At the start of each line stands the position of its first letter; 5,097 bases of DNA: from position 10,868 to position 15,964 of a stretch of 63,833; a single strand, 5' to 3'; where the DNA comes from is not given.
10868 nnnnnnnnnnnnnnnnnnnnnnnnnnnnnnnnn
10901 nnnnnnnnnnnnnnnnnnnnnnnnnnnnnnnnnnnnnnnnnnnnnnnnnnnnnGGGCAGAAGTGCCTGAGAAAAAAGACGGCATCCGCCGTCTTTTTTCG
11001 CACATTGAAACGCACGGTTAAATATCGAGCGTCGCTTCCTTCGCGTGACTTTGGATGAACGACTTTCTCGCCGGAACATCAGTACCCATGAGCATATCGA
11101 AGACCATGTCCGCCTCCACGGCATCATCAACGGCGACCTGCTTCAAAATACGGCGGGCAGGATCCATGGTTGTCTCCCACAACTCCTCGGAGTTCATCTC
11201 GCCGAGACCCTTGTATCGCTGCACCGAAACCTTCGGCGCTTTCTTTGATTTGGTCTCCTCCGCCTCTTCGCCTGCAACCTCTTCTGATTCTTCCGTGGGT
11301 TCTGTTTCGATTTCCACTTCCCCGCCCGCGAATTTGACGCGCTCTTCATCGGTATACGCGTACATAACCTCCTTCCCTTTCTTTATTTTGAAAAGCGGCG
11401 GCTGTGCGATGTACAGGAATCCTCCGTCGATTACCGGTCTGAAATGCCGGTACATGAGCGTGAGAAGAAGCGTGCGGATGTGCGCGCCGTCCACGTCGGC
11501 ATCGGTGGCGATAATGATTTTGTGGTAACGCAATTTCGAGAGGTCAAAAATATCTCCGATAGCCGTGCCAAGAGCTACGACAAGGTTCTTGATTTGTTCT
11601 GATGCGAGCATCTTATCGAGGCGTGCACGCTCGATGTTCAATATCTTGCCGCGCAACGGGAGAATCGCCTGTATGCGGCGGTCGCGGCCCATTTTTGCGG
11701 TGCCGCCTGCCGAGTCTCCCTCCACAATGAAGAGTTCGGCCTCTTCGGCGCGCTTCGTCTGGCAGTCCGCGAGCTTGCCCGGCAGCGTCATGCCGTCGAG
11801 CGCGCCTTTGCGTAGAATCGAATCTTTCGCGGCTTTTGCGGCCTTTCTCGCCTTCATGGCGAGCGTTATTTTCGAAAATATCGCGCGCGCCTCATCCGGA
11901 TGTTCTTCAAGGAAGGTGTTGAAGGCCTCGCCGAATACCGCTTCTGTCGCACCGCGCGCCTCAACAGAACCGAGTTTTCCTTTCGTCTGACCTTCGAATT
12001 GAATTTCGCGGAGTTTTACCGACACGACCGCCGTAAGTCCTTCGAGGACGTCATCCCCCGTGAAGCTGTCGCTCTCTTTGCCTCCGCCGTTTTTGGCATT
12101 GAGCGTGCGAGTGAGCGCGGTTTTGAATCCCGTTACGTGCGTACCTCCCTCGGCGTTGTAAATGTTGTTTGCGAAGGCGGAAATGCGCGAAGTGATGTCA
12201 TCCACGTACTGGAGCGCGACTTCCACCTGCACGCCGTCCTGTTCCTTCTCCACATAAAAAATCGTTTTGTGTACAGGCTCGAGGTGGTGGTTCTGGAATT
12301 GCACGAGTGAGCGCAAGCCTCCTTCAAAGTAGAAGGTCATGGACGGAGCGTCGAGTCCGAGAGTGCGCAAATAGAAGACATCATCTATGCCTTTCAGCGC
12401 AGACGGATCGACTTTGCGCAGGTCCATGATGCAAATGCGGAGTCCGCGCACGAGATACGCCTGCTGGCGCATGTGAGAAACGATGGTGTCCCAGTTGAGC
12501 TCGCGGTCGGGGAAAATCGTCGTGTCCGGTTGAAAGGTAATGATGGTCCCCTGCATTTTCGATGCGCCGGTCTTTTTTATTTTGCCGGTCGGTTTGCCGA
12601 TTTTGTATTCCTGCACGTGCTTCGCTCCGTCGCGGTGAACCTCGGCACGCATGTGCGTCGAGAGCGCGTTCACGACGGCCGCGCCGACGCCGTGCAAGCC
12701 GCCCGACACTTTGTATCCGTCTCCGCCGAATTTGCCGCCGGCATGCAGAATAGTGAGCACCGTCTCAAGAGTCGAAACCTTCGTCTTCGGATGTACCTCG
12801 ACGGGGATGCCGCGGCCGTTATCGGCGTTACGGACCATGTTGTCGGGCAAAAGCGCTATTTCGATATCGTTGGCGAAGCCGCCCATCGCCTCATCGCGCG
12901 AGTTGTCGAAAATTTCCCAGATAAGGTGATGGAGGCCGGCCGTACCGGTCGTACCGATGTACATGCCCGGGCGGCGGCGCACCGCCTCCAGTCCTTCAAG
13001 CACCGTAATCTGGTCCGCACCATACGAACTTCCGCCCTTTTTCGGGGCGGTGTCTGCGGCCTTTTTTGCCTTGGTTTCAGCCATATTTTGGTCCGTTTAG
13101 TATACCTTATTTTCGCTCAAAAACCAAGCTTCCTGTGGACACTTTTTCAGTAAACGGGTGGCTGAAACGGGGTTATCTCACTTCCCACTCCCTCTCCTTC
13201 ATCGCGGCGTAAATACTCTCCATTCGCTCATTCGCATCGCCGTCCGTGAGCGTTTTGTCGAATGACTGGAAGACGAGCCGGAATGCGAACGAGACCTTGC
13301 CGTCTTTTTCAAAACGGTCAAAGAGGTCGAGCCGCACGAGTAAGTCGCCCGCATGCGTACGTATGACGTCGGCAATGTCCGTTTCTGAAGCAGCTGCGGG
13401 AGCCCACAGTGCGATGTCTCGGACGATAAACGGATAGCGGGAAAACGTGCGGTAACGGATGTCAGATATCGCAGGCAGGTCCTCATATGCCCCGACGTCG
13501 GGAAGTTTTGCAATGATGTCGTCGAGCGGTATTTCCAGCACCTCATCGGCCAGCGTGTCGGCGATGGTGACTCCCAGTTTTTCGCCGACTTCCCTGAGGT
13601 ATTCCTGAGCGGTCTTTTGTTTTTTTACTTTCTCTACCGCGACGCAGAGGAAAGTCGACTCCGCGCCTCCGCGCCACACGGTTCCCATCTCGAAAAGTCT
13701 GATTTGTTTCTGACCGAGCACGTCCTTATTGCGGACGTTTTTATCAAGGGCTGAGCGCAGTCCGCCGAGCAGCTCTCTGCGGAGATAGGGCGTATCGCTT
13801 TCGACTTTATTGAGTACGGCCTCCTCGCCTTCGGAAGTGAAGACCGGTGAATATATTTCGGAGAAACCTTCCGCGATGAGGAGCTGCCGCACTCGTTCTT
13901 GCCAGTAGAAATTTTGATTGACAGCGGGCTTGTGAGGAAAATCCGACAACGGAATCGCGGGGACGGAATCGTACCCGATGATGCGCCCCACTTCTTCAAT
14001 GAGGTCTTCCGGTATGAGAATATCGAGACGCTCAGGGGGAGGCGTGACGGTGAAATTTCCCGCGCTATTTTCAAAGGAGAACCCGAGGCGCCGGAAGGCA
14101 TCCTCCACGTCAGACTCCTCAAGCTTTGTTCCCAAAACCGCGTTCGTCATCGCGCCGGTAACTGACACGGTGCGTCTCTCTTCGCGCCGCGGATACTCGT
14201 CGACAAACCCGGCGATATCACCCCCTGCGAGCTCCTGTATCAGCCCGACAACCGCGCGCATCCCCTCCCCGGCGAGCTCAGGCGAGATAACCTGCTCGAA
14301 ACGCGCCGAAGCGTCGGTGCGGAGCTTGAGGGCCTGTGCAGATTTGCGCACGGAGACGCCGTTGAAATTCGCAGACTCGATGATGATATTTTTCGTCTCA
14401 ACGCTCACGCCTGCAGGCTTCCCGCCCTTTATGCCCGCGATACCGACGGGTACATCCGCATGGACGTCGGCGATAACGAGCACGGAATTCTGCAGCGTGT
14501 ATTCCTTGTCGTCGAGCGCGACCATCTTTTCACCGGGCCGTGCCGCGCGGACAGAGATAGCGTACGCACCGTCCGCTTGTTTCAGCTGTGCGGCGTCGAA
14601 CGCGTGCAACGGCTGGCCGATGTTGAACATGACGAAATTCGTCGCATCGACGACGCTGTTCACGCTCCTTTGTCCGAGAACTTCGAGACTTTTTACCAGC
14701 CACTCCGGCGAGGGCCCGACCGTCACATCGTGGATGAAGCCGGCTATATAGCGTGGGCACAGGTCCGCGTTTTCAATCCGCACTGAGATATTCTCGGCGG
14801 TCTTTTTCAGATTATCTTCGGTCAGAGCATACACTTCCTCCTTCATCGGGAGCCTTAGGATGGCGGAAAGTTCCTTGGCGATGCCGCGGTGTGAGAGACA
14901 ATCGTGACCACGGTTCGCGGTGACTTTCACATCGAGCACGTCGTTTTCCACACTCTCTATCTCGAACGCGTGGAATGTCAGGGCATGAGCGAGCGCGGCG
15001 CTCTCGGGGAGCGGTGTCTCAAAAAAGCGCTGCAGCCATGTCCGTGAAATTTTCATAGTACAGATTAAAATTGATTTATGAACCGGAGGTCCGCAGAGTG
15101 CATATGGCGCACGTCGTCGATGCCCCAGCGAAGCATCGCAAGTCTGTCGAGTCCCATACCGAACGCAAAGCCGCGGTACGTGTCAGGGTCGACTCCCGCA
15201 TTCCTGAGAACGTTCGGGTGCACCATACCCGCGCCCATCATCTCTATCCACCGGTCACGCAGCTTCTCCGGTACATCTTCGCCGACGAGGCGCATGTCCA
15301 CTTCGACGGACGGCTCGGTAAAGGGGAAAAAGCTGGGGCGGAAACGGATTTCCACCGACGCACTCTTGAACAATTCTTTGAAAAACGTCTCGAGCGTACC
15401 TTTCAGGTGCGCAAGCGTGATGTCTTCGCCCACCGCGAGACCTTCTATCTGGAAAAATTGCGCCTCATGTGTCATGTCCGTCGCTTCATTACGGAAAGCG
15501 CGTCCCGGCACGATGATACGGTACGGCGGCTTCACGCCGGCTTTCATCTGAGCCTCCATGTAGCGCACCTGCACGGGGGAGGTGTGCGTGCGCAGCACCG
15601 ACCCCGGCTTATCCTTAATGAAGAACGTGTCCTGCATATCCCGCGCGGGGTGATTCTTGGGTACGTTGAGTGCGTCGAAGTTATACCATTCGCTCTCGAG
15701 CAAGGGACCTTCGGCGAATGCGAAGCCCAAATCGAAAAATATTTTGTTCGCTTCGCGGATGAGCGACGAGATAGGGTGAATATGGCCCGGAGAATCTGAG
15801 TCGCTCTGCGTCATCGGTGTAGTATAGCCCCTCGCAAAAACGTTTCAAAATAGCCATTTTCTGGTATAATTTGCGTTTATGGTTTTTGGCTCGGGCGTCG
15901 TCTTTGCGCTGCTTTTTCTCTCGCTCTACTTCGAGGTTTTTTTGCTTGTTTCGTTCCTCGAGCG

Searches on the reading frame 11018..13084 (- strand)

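Call 14: search_protein_families(library=pfam, proteins=[window:11018-13084:-], max_evalue=0.001)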
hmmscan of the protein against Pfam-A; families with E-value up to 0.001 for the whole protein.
window:11018-13084:- (688 aa): 4 families
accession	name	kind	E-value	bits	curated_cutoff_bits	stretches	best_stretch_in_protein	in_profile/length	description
PF00204.31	DNA_gyraseB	-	3.1e-48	164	27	1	256-421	1-172/173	DNA gyrase B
PF00986.26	DNA_gyraseB_C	-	3e-28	98.2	29.8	1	618-678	3-63/63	DNA gyrase B subunit, carboxyl terminus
PF01751.28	Toprim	-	3.2e-17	62.9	23.1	1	450-550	1-86/96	Toprim domain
PF02518.31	HATPase_c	-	3.7e-12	47.1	26.4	1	50-187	5-108/111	Histidine kinase-, DNA gyrase B-, and HSP90-like ATPase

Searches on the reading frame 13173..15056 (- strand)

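Call 14: search_protein_families(library=pfam, proteins=[window:13173-15056:-], max_evalue=0.001)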
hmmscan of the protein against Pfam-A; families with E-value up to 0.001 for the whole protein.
window:13173-15056:- (627 aa): 4 families
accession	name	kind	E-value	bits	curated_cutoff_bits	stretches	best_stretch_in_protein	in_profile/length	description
PF03483.22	B3_4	-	4.3e-55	186.4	29.3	1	100-278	2-174/174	B3/4 domain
PF03484.21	B5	-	1.2e-19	70.7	28.6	1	302-362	6-67/67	tRNA synthetase B5 domain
PF03147.19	FDX-ACB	-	2.7e-19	69.8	31.1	1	539-622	1-88/94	Ferredoxin-fold anticodon binding domain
PF17759.6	tRNA_synthFbeta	-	1.2e-06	28.6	22.4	1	384-474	20-125/214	Phenylalanyl tRNA synthetase beta chain CLM domain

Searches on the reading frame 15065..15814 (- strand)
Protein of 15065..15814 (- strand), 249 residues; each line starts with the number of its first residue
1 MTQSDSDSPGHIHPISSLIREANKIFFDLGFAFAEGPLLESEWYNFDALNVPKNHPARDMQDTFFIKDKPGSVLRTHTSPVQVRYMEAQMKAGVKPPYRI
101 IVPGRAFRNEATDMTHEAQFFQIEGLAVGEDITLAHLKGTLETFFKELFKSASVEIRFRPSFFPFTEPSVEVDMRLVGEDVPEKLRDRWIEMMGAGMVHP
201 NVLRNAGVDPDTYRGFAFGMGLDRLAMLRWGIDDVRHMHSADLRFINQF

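Call 14: search_protein_families(library=pfam, proteins=[window:15065-15814:-], max_evalue=0.001)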
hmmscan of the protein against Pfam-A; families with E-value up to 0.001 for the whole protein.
window:15065-15814:- (249 aa): 2 families
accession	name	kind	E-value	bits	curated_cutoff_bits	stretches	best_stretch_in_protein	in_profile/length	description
PF01409.25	tRNA-synt_2d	-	4e-95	318.4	19.8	1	6-249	10-246/246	tRNA synthetases class II core domain (F)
PF00152.25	tRNA-synt_2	-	0.0001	21.9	25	0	85-153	82-145/308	tRNA synthetases class II (D, K and N)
